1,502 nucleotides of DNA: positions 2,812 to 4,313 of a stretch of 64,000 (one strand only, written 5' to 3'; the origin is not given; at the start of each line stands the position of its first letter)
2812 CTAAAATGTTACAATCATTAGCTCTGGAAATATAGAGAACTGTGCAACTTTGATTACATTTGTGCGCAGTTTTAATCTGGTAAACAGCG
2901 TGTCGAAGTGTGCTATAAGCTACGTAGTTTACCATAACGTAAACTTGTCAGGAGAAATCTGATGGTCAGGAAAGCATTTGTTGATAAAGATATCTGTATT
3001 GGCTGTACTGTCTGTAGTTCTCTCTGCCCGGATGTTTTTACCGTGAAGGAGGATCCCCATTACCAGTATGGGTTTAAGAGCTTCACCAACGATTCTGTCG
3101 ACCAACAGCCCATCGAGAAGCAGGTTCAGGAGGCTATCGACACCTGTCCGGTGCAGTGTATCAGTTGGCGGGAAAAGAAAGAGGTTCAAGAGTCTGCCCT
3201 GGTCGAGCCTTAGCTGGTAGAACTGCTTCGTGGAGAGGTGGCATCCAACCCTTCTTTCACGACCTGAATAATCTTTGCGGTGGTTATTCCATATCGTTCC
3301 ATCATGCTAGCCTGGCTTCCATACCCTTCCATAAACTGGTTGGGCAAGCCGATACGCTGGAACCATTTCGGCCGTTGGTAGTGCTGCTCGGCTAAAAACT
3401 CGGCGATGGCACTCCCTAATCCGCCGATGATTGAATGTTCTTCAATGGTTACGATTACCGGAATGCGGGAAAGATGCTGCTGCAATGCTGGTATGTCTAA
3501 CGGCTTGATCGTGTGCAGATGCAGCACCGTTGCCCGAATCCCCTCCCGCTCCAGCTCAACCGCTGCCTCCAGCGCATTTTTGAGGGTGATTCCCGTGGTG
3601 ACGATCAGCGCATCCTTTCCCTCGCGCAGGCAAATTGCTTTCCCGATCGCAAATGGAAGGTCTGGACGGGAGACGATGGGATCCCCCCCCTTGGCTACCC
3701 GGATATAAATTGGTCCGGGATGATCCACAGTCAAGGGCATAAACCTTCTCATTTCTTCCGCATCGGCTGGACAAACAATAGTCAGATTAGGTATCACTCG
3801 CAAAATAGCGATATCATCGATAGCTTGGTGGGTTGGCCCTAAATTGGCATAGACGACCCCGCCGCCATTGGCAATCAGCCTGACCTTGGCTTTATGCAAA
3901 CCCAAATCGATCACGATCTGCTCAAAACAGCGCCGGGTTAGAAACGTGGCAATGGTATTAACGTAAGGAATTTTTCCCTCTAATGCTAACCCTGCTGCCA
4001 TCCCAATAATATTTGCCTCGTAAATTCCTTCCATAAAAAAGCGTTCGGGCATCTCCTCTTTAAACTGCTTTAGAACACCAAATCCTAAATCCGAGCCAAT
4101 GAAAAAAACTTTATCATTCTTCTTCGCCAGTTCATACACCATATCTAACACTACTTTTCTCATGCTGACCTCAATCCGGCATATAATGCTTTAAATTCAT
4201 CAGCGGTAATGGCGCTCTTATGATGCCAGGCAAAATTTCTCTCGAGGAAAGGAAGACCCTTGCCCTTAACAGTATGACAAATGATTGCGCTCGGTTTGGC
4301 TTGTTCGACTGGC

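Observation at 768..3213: Class-B (cobalamin) radical SAM enzyme with its own downstream ferredoxin; terminal codons lie in a repeat element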

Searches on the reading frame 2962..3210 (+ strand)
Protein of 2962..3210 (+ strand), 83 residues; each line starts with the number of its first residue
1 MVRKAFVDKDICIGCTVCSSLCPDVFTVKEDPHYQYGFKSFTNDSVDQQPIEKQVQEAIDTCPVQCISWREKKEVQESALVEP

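Call 3: search_protein_families(library=pfam, proteins=[window:2962-3210:+], max_evalue=0.01)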
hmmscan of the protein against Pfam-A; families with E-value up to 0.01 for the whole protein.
window:2962-3210:+ (83 aa): 12 families
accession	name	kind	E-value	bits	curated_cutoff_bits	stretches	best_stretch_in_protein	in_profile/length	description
PF13370.11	Fer4_13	-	1.5e-13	51.6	24.5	1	7-69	1-58/58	4Fe-4S single cluster domain of Ferredoxin I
PF13459.11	Fer4_15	-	6.5e-12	46.4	22.4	1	6-69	2-66/66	4Fe-4S single cluster domain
PF14697.11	Fer4_21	-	6.1e-06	26.7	35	1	5-24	1-20/59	4Fe-4S dicluster domain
PF12838.12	Fer4_7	-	2.2e-05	25.2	27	1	8-23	34-49/52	4Fe-4S dicluster domain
PF12797.12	Fer4_2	-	0.0002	21.6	24.5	1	4-23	2-21/22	4Fe-4S binding domain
PF13183.11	Fer4_8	-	0.00033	21.6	27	1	11-62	4-54/68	4Fe-4S dicluster domain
PF13237.11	Fer4_10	-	0.00073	19.8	25.5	1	6-62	3-38/53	4Fe-4S dicluster domain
PF00037.32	Fer4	-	0.0012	19.1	21.1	1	6-23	2-19/24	4Fe-4S binding domain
PF12837.12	Fer4_6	-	0.0023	18.2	25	1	6-23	3-20/24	4Fe-4S binding domain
PF13534.11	Fer4_17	-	0.003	18.5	22.2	1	12-62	2-46/61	4Fe-4S dicluster domain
PF06902.16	Fer4_19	-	0.0047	17.4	24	1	7-63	10-55/64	Divergent 4Fe-4S mono-cluster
PF25160.1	LdpA_Fe-S-bd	-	0.0079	16.4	27.6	0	7-23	23-39/49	LdpA Fe-S cluster-binding domain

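Call 4: search_protein_families(library=ncbifam, proteins=[window:2962-3210:+], max_evalue=0.01)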
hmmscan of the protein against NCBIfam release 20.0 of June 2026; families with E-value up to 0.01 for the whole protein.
window:2962-3210:+ (83 aa): 25 families
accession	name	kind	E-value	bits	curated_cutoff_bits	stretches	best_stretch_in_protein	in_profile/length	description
NF058577.1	FdxA_fam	equivalog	2.4e-05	24.4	65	1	5-23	31-49/52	4Fe-4S ferredoxin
TIGR01944.1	rnfB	subfamily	2.6e-05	23.8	68.7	1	4-23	107-126/190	RnfABCDGE type electron transport complex subunit B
NF007205.0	PRK09626.1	equivalog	0.0002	21.4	93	1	7-49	51-92/105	2-oxoglutarate-acceptor oxidoreductase subunit OorD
TIGR01971.1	NuoI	subfamily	0.0002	20.9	113.05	1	8-76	40-107/121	NADH-quinone oxidoreductase, chain I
NF033683.1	di_4Fe-4S_YfhL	equivalog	0.00028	21.1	86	1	9-80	6-73/80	YfhL family 4Fe-4S dicluster ferredoxin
TIGR01582.1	FDH-beta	equivalog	0.00028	20.1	334.7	1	8-79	122-189/283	formate dehydrogenase subunit beta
TIGR02179.1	PorD_KorD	subfamily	0.00041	20.4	60.05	1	4-32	19-46/78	2-oxoacid:acceptor oxidoreductase, delta subunit, pyruvate/2-ketoisovalerate family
TIGR02951.1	DMSO_dmsB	equivalog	0.00056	20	214.1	1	6-76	91-157/161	DMSO/selenate family reductase complex B subunit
NF007382.0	PRK09898.1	equivalog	0.00061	19.4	213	0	6-26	150-170/208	ferredoxin-like protein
NF045874.1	Vhu_polyferre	exception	0.00061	18.6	600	1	4-74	151-220/381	F420-non-reducing hydrogenase associated-polyferredoxin VhuB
NF005415.0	PRK06991.1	equivalog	0.0007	19.3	281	1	5-23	80-98/284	electron transport complex subunit RsxB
TIGR01660.1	narH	equivalog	0.0026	16.2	524.05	1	8-37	12-41/492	nitrate reductase subunit beta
NF003475.0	PRK05113.1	equivalog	0.0027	17.6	203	0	4-74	107-167/190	electron transport complex subunit RsxB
TIGR00403.1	ndhI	equivalog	0.0028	17.3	302.35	1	7-75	59-127/183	NAD(P)H-quinone oxidoreductase subunit I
NF005506.0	PRK07118.1-5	equivalog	0.004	16.6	388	1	6-69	166-227/279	Fe-S cluster domain-containing protein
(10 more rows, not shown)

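Call 62: search_solved_structures(query=window:2962-3210:+, max_evalue=1, show_alignments=2)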
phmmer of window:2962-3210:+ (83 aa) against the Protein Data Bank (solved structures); distinct sequences matched with E-value up to 1: 121 (the best 60 are shown).
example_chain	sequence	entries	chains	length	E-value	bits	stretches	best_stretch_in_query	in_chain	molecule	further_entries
1dax_A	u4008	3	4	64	8.9e-11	45.4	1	3-71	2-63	FERREDOXIN I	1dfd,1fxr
2z8q_A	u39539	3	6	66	2.2e-09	41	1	4-70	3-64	Ferredoxin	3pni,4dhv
1siz_A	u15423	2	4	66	6e-08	36.4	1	4-70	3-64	Ferredoxin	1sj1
1rof_A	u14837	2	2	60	5.2e-07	33.4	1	4-68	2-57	FERREDOXIN | FERREDOXIN(A)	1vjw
5t5i_F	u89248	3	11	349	5.6e-07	33.3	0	6-23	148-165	Tungsten formylmethanofuran dehydrogenase subunit fwdF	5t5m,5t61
9sw6_H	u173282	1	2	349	8.4e-07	32.8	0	6-24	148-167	Tungsten formylmethanofuran dehydrogenase, subunit F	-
1dwl_A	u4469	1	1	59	3.5e-05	27.6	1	6-68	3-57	FERREDOXIN I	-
7bkb_K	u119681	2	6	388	8.7e-05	26.3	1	3-24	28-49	Formylmethanofuran dehydrogenase, subunit F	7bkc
8ys5_D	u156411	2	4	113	0.00045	24.1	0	6-24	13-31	2-oxoglutarate:acceptor oxidoreductase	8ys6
8rja_F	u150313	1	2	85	0.00046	24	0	9-24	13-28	NAD(P)H-quinone oxidoreductase subunit I, chloroplastic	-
1f2g_A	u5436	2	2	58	0.00076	23.3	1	9-67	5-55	FERREDOXIN II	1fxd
9s1l_C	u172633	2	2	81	0.0013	22.6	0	10-24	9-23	Photosystem I iron-sulfur center (PsaC)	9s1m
7wfd_AC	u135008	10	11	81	0.0015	22.4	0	10-24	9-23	Photosystem I iron-sulfur center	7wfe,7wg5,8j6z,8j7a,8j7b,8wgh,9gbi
8rvu_a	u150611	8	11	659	0.0015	22.4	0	5-27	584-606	H(2):CoB-CoM heterodisulfide,ferredoxin reductase subunit A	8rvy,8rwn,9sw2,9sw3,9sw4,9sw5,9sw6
9grx_c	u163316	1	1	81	0.0015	22.4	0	10-24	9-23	Photosystem I iron-sulfur center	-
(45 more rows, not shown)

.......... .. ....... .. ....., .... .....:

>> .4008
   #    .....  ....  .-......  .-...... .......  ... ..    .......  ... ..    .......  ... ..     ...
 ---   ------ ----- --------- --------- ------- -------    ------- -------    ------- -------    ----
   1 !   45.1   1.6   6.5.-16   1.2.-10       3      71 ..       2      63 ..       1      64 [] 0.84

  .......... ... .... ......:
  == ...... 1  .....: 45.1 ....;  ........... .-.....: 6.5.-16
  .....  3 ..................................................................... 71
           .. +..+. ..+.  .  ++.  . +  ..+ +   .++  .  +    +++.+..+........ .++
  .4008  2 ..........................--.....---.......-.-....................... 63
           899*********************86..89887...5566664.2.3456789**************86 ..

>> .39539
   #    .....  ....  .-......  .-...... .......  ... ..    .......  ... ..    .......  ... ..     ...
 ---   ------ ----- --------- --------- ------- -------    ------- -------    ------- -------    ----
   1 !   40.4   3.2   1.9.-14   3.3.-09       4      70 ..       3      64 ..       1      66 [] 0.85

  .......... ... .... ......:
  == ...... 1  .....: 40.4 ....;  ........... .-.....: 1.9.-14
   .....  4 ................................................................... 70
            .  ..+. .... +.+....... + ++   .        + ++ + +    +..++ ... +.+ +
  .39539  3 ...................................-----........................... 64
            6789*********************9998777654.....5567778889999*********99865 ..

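Call 73: find_homologous_proteins(query=window:2962-3210:+, max_evalue=1e-8)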
Query window:2962-3210:+ (83 aa): 13 proteins with E <= 1e-8 among 13 candidates.
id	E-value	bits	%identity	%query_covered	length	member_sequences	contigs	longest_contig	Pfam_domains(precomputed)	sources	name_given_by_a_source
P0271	5.8e-50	185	100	100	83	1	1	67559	PF14697.12,PF12838.13,PF13459.12,PF13370.12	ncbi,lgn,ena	-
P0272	4.0e-31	125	74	94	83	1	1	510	PF13459.12,PF13370.12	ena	-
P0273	3.9e-30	122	76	89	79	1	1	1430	PF14697.12,PF12838.13,PF13459.12,PF13370.12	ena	-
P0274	4.8e-30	121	72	89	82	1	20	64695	PF14697.12,PF12797.13,PF12838.13,PF13459.12,PF13183.12,PF13370.12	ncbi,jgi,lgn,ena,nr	ncbi:MAG TPA: ferredoxin [Candidatus Nanoarchaeia archaeon]|nr:ferredoxin [Candidatus Nanoarchaeia a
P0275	7.9e-30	121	73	88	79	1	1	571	PF12838.13,PF13459.12,PF13370.12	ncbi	-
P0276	1.1e-29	120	71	93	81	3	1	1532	PF13459.12,PF13370.12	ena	-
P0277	2.2e-29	119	69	93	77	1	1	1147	PF13459.12,PF13370.12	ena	-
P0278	4.0e-28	115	72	87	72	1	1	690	PF12797.13,PF13459.12,PF13370.12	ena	-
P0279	6.7e-28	114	73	89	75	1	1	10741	PF12838.13,PF13459.12,PF13370.12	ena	-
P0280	1.9e-26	110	69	87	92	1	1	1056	PF12838.13,PF13459.12,PF13370.12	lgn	-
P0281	9.1e-26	108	67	87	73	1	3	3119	PF12797.13,PF12837.13,PF12838.13,PF13459.12,PF13370.12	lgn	-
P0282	4.9e-21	93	58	87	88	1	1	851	PF13459.12,PF13370.12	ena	-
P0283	9.3e-18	82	48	98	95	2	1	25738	PF12838.13,PF13459.12,PF13370.12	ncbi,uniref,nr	ncbi:TPA: ferredoxin [archaeon]|uniref:Ferredoxin n=1 Tax=Candidatus Naiadarchaeum limnaeum TaxID=27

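Call 74: find_encoding_contigs(protein=P0271, flank=6000, max_places=3)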
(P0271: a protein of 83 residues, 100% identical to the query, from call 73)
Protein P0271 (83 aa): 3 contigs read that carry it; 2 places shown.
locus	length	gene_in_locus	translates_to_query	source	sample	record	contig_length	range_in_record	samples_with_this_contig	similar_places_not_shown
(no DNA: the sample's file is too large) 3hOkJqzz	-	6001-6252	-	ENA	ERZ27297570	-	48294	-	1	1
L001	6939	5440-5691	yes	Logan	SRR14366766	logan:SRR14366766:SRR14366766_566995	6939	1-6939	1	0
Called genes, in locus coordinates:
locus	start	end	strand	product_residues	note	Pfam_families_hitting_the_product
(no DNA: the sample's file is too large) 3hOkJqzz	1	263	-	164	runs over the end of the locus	-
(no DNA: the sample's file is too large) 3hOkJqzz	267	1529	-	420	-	PF08421:Methyltransf_13, PF13489:Methyltransf_23, PF08241:Methyltransf_11, PF08242:Methyltransf_12, PF08484:Methyltransf_14, PF22674:C2185-like_N (weak)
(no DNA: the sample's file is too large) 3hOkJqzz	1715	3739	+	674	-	-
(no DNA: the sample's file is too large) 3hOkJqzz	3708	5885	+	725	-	PF02310:B12-binding, PF04055:Radical_SAM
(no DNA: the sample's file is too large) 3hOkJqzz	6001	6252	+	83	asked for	PF12838:Fer4_7 (faint), PF14697:Fer4_21 (faint), PF13459:Fer4_15, PF13370:Fer4_13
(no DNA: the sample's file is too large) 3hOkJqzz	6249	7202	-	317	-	PF02779:Transket_pyr, PF02780:Transketolase_C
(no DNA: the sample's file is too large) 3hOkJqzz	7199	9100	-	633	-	PF01636:APH, PF00456:Transketolase_N, PF13292:DXP_synthase_N (weak), PF00676:E1_dh (weak)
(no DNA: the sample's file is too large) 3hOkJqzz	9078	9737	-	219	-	-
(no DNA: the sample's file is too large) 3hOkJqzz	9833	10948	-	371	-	PF01041:DegT_DnrJ_EryC1, PF01212:Beta_elim_lyase (weak)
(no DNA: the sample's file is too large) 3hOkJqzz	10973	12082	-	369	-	PF00155:Aminotran_1_2 (faint), PF01041:DegT_DnrJ_EryC1, PF01053:Cys_Met_Meta_PP (weak)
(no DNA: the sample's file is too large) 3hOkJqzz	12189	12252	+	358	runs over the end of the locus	PF04321:RmlD_sub_bind, PF01073:3Beta_HSD, PF01370:Epimerase, PF02719:Polysacc_synt_2, PF13460:NAD_binding_10 (weak), PF16363:GDP_Man_Dehyd, PF07993:NAD_binding_4 (weak)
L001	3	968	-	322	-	?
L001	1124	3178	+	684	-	-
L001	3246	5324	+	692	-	PF02310:B12-binding, PF04055:Radical_SAM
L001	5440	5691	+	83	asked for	PF12838:Fer4_7 (faint), PF14697:Fer4_21 (faint), PF13459:Fer4_15, PF13370:Fer4_13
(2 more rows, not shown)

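Call 75: find_encoding_contigs(protein=P0279, flank=6000, max_places=2)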
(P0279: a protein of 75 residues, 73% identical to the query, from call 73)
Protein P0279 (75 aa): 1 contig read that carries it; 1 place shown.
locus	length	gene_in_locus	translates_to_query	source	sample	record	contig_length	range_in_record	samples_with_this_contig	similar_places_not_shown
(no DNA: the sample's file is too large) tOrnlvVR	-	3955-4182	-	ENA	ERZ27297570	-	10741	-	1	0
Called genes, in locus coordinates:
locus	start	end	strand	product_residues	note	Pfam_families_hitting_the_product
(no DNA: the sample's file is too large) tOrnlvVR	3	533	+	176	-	?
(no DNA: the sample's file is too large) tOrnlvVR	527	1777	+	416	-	-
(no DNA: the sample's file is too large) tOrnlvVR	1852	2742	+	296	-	PF02310:B12-binding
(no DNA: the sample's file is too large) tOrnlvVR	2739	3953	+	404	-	-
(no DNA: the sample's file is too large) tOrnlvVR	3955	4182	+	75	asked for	PF12838:Fer4_7 (faint), PF13459:Fer4_15, PF13370:Fer4_13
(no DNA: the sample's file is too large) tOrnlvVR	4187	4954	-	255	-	PF01996:F420_ligase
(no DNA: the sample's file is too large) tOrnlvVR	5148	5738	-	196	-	-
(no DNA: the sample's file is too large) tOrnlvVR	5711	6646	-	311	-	PF02779:Transket_pyr, PF02780:Transketolase_C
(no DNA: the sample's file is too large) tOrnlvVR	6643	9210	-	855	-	PF01636:APH, PF00456:Transketolase_N, PF13292:DXP_synthase_N (weak), PF00676:E1_dh (weak)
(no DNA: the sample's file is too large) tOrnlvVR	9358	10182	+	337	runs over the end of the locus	PF01073:3Beta_HSD, PF01370:Epimerase, PF02719:Polysacc_synt_2, PF04321:RmlD_sub_bind, PF13460:NAD_binding_10 (weak), PF16363:GDP_Man_Dehyd, PF07993:NAD_binding_4 (weak)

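Call 76: find_encoding_contigs(protein=P0283, flank=6000, max_places=2)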
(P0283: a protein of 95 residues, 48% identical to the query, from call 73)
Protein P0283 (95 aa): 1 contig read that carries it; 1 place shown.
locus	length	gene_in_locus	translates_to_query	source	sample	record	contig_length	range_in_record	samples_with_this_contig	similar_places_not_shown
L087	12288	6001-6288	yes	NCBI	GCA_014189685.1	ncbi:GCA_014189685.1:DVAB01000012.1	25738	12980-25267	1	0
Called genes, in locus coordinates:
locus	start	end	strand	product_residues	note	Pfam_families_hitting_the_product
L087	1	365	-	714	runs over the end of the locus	PF00270:DEAD, PF04851:ResIII, PF22527:DEXQc_Suv3 (weak), PF00271:Helicase_C, PF21280:Helicase_dom4_arc, PF14520:HHH_5 (weak)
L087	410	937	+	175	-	-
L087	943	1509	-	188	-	PF09622:DUF2391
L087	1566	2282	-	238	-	PF04079:SMC_ScpB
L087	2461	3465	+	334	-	PF09999:DUF2240 (weak), PF17244:CDC24_OB3 (weak), PF01336:tRNA_anti-codon (weak), PF08646:Rep_fac-A_C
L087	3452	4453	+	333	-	PF14520:HHH_5, PF00154:RecA_N, PF06745:ATPase (weak), PF08423:Rad51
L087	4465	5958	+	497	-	PF01943:Polysacc_synt, PF13440:Polysacc_synt_3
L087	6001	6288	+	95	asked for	PF12838:Fer4_7 (faint), PF13459:Fer4_15, PF13370:Fer4_13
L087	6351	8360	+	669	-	PF02310:B12-binding, PF04055:Radical_SAM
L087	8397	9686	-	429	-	-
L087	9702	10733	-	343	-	PF08240:ADH_N, PF16912:Glu_dehyd_C (weak), PF00107:ADH_zinc_N, PF13602:ADH_zinc_N_2 (weak)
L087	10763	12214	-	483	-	PF02310:B12-binding, PF04055:Radical_SAM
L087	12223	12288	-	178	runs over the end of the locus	PF13489:Methyltransf_23, PF05175:MTS (weak), PF07021:MetW, PF13847:Methyltransf_31, PF08241:Methyltransf_11, PF08242:Methyltransf_12, PF13649:Methyltransf_25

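Call 79: list_cluster_members(proteins=[P0271, P0001, P0004, P0006])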
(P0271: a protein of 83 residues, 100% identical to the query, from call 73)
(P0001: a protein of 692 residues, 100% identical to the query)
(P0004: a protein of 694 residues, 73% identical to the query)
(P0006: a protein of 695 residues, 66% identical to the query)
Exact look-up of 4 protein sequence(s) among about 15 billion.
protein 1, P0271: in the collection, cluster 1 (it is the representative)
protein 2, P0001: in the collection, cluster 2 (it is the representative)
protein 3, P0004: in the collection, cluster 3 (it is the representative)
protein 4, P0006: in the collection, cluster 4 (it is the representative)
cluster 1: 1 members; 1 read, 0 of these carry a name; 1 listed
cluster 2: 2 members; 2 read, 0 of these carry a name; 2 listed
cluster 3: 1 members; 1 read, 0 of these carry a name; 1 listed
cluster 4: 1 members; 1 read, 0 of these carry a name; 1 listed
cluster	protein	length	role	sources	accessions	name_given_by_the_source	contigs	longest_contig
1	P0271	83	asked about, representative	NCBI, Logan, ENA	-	-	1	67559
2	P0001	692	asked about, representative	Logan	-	-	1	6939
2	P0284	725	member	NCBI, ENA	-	-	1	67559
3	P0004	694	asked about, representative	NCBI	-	-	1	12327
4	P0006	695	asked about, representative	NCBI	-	-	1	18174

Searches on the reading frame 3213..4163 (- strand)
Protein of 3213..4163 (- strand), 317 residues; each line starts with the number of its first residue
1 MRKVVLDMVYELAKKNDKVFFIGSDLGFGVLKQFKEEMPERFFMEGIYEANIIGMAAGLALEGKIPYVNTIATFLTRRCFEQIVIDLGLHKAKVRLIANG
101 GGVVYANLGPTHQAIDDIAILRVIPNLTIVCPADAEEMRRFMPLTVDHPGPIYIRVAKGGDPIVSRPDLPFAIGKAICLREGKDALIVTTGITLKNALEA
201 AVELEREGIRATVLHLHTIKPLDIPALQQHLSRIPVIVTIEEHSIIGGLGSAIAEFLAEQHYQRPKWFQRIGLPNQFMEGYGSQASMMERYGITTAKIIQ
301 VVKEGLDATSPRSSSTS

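Call 3: search_protein_families(library=pfam, proteins=[window:3213-4163:-], max_evalue=0.01)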
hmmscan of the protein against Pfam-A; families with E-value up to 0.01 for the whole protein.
window:3213-4163:- (317 aa): 3 families
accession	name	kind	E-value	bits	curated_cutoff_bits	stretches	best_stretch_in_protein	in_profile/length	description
PF02779.29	Transket_pyr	-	2.8e-30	105.7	27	1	1-158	5-169/174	Transketolase, pyrimidine binding domain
PF02780.25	Transketolase_C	-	3.9e-27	95.1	25.9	1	174-298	1-124/124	Transketolase, C-terminal domain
PF17147.9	PFOR_II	-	0.0015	19.3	27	1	184-257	2-75/102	Pyruvate:ferredoxin oxidoreductase core domain II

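Call 4: search_protein_families(library=ncbifam, proteins=[window:3213-4163:-], max_evalue=0.01)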
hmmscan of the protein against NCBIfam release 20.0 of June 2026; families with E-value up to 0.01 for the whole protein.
window:3213-4163:- (317 aa): 13 families
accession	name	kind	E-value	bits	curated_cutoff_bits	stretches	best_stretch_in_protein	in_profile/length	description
NF004559.0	PRK05899.2-5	equivalog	2.9e-59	200.9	488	1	11-307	330-625/627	transketolase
TIGR00204.1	dxs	equivalog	6.2e-56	190.2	465.95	1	3-304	314-613/616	1-deoxy-D-xylulose-5-phosphate synthase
NF003933.0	PRK05444.2-2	equivalog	1.1e-40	139.8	395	1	30-304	325-603/606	1-deoxy-D-xylulose-5-phosphate synthase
NF008968.0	PRK12315.1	subfamily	7.8e-34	116.9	510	1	3-304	283-579/582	1-deoxy-D-xylulose-5-phosphate synthase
NF004556.0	PRK05899.2-2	equivalog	1.2e-32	113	575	1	9-305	332-637/639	transketolase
NF006667.0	PRK09212.1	subfamily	1.5e-22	79.9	321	1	4-262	9-281/327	pyruvate dehydrogenase complex E1 component subunit beta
NF008854.0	PRK11892.1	equivalog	7.9e-19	67.7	454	1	5-262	148-420/464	pyruvate dehydrogenase complex E1 component subunit beta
TIGR00232.1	tktlase_bact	equivalog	3.9e-13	48.6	682.25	1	33-223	389-581/654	transketolase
NF004558.0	PRK05899.2-4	equivalog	6.3e-12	44.7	788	1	33-244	384-600/651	transketolase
NF007201.0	PRK09622.1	equivalog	2.9e-06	26.4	590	1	183-258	268-343/405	2-oxoacid:ferredoxin oxidoreductase subunit alpha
TIGR03710.1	OAFO_sf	subfamily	0.00075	18.2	482.75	1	181-242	462-522/561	2-oxoacid:acceptor oxidoreductase subunit alpha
NF006412.0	PRK08659.1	equivalog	0.0012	18.1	411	1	181-241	273-333/378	2-oxoacid:acceptor oxidoreductase subunit alpha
NF041170.1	Oxoac_fdxalpha_Archa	equivalog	0.0012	17.3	800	1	182-248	519-585/636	2-oxoacid:ferredoxin oxidoreductase subunit alpha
